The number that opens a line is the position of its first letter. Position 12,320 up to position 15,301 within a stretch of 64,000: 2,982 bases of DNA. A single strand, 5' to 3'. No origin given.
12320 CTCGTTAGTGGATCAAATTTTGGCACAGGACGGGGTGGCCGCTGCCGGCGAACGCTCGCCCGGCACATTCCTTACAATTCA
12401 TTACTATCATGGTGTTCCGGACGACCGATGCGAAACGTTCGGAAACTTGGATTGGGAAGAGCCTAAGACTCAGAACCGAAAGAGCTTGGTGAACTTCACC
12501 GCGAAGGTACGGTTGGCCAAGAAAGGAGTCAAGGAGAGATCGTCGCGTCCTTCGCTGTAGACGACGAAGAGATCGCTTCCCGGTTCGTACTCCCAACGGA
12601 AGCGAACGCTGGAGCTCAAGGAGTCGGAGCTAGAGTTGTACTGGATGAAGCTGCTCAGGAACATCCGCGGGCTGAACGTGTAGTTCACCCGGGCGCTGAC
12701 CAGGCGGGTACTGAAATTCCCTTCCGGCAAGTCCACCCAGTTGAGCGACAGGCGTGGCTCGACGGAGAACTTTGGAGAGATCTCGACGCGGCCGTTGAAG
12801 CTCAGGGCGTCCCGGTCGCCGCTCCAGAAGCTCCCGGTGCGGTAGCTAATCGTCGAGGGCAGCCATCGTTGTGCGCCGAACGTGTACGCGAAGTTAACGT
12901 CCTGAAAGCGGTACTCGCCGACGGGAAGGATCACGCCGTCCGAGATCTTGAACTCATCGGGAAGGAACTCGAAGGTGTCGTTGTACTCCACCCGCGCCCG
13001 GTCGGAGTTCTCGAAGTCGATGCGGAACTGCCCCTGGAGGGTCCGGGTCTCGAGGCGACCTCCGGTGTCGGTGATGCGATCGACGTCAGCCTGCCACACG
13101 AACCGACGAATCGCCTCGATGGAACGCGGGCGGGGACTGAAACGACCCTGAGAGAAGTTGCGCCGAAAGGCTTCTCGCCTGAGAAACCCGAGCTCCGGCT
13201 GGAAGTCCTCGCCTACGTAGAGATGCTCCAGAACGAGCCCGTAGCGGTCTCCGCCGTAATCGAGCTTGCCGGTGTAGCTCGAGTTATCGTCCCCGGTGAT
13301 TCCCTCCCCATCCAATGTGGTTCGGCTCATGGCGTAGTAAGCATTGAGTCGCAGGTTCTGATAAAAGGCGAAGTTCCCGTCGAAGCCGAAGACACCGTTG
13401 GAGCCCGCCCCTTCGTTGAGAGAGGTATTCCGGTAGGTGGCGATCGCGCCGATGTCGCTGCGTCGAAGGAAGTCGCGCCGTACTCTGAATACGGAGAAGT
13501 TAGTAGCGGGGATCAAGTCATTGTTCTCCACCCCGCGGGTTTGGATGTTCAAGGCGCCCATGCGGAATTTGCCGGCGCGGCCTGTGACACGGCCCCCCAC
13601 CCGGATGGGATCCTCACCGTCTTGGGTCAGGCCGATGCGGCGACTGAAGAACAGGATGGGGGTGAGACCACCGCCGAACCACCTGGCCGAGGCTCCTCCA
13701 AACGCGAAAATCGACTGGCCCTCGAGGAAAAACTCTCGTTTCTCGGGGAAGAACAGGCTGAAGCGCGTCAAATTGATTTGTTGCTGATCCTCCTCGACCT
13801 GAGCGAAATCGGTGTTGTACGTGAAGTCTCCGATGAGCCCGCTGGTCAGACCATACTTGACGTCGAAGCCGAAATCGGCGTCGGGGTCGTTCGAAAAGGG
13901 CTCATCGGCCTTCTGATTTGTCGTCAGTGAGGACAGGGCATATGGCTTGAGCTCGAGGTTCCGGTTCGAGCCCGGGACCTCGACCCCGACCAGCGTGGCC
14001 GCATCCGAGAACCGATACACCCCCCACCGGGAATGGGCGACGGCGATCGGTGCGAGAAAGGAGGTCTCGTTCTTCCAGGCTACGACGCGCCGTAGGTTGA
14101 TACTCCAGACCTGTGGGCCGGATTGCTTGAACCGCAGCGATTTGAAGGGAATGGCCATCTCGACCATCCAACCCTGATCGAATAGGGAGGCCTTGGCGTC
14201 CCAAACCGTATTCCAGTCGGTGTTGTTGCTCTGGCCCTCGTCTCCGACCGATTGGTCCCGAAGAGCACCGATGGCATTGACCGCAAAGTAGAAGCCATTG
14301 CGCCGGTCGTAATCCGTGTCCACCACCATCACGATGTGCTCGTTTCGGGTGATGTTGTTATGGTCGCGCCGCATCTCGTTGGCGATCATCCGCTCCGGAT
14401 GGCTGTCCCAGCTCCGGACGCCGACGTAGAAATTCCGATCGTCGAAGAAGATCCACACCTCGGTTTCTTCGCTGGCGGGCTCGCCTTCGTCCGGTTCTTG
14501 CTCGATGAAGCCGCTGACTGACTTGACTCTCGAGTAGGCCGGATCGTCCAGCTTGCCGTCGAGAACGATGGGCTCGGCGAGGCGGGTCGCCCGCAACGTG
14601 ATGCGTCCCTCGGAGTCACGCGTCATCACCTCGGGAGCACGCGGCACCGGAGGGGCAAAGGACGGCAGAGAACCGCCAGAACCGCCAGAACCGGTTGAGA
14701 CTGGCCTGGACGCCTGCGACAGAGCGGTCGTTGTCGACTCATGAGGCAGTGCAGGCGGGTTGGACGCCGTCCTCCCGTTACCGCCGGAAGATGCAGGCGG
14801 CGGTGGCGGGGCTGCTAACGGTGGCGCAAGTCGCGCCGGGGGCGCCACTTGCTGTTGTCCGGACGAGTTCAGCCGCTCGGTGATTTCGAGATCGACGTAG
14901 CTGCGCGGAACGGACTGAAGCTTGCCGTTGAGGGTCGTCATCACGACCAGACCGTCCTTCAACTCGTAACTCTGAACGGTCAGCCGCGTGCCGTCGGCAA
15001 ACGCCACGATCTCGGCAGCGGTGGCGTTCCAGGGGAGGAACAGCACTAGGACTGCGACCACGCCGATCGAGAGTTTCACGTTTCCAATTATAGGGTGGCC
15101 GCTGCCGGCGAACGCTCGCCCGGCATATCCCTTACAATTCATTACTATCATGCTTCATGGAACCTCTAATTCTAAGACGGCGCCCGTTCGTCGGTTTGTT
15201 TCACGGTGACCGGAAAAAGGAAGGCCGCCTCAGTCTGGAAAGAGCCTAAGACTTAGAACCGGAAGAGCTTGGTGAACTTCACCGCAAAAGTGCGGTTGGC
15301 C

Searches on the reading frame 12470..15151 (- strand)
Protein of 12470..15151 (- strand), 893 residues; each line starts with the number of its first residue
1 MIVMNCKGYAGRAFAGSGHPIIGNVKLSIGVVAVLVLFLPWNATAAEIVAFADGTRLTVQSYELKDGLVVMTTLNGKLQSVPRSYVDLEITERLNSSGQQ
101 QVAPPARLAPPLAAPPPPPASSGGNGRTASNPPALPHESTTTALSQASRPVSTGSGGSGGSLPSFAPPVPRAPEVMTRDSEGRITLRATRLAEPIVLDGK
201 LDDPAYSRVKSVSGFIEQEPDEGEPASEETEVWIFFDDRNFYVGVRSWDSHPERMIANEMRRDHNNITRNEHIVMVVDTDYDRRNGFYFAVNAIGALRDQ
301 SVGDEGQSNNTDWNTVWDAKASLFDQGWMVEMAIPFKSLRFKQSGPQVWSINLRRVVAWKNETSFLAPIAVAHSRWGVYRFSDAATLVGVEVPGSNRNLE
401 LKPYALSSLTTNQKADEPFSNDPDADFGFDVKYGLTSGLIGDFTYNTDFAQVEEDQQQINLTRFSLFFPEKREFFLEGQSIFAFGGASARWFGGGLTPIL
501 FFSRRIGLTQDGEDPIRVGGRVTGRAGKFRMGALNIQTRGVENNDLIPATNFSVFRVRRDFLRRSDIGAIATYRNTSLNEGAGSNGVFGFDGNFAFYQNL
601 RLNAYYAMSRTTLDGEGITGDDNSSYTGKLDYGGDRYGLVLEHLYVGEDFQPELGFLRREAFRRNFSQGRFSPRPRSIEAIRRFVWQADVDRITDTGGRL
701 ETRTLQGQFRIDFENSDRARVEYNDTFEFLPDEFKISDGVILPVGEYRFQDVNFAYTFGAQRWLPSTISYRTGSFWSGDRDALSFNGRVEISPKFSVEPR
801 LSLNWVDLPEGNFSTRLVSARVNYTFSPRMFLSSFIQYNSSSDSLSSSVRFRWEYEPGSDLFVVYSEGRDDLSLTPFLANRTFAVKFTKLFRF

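Call 53: search_protein_families(library=pfam, proteins=[window:12470-15151:-], max_evalue=0.001)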
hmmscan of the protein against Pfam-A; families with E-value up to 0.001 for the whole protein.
window:12470-15151:- (893 aa): 1 family
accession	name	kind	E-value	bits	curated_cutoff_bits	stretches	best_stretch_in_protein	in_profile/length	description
PF19313.5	DUF5916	-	4.8e-17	62.3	22.6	1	399-510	5-98/572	Domain of unknown function (DUF5916)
